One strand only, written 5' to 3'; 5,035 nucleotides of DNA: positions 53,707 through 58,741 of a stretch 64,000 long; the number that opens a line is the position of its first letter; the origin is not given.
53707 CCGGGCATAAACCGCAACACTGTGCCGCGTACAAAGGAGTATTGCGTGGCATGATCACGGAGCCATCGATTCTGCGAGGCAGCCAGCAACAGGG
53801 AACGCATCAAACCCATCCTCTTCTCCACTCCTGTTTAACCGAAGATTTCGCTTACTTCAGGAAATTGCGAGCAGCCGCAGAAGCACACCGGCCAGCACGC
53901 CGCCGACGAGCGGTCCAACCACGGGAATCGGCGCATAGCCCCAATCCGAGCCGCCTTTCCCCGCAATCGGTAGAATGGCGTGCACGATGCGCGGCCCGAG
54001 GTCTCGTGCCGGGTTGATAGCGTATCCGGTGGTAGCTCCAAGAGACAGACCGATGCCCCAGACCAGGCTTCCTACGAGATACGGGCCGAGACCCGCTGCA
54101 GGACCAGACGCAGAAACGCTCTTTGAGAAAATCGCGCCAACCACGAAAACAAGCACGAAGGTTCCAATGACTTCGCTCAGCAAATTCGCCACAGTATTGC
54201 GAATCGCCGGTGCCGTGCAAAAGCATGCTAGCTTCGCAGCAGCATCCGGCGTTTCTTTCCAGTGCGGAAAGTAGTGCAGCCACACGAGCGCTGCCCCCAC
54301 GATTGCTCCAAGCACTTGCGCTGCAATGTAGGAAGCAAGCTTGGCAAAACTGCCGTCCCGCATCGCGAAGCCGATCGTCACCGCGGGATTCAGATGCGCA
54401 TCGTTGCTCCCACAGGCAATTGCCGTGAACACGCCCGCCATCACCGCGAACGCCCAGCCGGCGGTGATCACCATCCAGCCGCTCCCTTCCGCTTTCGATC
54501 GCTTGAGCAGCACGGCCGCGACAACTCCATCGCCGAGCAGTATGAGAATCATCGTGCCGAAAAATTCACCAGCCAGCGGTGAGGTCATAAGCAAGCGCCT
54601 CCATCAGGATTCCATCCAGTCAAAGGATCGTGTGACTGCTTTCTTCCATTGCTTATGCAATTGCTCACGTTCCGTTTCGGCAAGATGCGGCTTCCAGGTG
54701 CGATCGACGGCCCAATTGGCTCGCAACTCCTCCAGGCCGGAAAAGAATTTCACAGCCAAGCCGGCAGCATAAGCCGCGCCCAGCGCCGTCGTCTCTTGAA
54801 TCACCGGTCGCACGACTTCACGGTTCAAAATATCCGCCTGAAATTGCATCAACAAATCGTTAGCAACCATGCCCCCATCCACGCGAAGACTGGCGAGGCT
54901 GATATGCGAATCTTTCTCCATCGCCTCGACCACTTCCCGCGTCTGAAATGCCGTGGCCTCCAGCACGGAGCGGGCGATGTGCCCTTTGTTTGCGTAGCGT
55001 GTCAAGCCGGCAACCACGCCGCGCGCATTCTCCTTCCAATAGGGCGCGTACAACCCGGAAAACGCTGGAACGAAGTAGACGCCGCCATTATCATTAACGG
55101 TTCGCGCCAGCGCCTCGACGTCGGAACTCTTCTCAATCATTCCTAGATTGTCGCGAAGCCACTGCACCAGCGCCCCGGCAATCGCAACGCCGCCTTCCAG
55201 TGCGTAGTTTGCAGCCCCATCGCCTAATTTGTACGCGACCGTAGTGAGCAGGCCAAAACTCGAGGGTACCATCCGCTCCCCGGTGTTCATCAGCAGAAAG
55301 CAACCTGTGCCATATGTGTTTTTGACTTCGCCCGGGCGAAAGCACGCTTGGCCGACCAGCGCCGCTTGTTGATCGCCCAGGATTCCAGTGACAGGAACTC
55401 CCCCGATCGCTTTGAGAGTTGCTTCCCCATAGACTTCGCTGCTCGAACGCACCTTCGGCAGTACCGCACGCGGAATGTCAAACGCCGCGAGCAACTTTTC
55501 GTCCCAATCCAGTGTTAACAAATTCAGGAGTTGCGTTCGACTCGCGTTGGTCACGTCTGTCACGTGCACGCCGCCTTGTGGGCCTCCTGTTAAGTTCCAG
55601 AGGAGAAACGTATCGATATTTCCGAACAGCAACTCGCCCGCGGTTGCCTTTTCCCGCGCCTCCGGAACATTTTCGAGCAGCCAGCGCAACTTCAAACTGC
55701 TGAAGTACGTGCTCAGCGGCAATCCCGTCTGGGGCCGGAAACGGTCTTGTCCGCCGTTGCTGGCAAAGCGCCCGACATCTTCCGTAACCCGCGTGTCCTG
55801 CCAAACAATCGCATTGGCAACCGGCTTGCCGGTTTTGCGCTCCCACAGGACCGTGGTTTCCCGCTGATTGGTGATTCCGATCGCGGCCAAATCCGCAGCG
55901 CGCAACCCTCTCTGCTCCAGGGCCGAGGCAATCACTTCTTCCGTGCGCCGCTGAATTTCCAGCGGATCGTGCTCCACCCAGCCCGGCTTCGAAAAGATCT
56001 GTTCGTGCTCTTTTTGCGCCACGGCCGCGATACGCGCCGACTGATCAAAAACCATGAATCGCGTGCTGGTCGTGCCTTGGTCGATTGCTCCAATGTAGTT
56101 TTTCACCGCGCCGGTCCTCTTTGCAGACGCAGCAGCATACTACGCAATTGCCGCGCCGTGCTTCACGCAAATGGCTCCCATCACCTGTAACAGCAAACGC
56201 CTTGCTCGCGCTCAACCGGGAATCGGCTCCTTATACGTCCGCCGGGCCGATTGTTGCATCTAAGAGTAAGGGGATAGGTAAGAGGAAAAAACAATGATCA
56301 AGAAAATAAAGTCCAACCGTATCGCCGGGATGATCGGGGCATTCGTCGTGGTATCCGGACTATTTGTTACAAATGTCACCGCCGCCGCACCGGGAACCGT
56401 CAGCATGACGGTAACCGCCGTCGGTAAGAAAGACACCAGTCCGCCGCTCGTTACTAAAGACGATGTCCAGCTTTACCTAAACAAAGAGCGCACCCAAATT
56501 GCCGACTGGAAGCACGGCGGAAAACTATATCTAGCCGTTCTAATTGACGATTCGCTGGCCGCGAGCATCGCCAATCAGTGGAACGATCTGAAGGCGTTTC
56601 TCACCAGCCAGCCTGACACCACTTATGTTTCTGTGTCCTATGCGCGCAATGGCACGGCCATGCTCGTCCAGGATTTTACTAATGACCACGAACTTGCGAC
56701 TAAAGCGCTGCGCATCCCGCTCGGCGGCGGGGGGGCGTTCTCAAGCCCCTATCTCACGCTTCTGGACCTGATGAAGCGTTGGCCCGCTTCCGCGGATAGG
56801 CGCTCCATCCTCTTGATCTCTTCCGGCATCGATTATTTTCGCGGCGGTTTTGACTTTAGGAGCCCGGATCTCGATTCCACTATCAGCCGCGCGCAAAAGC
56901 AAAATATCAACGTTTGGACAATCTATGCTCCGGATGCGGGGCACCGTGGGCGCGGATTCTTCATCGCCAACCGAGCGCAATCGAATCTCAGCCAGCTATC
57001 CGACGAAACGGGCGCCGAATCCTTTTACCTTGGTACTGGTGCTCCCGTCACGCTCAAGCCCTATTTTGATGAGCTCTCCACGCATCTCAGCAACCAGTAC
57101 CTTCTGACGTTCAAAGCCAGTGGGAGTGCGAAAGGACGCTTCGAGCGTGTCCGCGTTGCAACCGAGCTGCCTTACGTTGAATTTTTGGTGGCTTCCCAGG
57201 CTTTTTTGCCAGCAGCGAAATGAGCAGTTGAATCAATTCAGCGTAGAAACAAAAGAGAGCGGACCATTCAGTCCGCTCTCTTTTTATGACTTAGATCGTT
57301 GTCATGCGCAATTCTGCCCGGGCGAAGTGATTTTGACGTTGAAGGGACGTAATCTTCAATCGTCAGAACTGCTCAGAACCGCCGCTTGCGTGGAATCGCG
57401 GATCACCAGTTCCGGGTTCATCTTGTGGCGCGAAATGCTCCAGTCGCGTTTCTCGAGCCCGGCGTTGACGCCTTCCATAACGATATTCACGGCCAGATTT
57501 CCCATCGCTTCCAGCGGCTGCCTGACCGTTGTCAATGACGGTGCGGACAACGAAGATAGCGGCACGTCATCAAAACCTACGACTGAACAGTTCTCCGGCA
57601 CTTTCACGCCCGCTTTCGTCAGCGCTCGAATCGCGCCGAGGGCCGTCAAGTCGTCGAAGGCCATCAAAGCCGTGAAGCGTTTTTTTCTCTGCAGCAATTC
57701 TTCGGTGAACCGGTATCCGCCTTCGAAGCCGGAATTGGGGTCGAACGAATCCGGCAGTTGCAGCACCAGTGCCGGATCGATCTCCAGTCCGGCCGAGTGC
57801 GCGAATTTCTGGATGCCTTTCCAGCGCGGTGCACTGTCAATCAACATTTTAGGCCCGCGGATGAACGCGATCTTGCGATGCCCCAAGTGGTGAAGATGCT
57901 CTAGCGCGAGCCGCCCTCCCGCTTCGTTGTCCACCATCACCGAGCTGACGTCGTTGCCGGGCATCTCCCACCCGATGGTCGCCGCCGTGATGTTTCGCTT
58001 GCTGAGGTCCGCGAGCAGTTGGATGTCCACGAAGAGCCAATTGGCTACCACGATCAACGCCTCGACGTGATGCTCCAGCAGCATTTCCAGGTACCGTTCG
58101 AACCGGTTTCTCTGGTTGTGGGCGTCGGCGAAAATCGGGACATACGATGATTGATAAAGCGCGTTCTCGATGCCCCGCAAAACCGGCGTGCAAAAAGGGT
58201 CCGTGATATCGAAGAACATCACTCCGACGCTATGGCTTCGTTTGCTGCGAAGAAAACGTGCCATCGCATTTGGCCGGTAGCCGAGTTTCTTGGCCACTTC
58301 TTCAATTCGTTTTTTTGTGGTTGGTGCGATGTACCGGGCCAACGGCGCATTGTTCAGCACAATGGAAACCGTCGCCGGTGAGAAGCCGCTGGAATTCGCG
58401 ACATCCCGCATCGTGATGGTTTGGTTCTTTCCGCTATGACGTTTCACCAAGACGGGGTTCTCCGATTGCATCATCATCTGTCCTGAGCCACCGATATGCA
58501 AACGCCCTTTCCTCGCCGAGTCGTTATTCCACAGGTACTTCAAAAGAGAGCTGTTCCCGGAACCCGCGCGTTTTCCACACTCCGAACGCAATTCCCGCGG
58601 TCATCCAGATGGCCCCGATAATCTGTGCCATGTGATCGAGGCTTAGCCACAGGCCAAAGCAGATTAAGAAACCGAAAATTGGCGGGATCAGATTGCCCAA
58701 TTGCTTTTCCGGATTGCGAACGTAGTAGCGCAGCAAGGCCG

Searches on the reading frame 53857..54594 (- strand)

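Call 37: search_protein_families(library=pfam, proteins=[window:53857-54594:-], max_evalue=0.00001)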
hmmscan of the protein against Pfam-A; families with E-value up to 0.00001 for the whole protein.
window:53857-54594:- (245 aa): 1 family
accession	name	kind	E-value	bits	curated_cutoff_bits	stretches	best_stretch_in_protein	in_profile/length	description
PF00230.25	MIP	-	8.8e-36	124.2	25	1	9-237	13-220/222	Major intrinsic protein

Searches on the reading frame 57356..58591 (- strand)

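Call 38: search_protein_families(library=pfam, proteins=[window:57356-58591:-], max_evalue=0.00001)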
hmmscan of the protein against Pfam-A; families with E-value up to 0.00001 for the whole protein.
window:57356-58591:- (411 aa): 4 families
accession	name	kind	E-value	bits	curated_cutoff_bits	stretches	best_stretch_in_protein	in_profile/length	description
PF13377.12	Peripla_BP_3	-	6.2e-29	101.7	26.5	1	231-401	2-167/167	Periplasmic binding protein-like domain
PF00532.27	Peripla_BP_1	-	2.3e-17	63.8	22.2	1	120-389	2-275/281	Periplasmic binding proteins and sugar binding domain of LacI family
PF00356.27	LacI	-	2.1e-13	50.3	27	1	60-108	1-46/46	Bacterial regulatory proteins, lacI family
PF13407.12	Peripla_BP_4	-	3e-13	50.3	35.1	1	122-344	1-220/258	Periplasmic binding protein domain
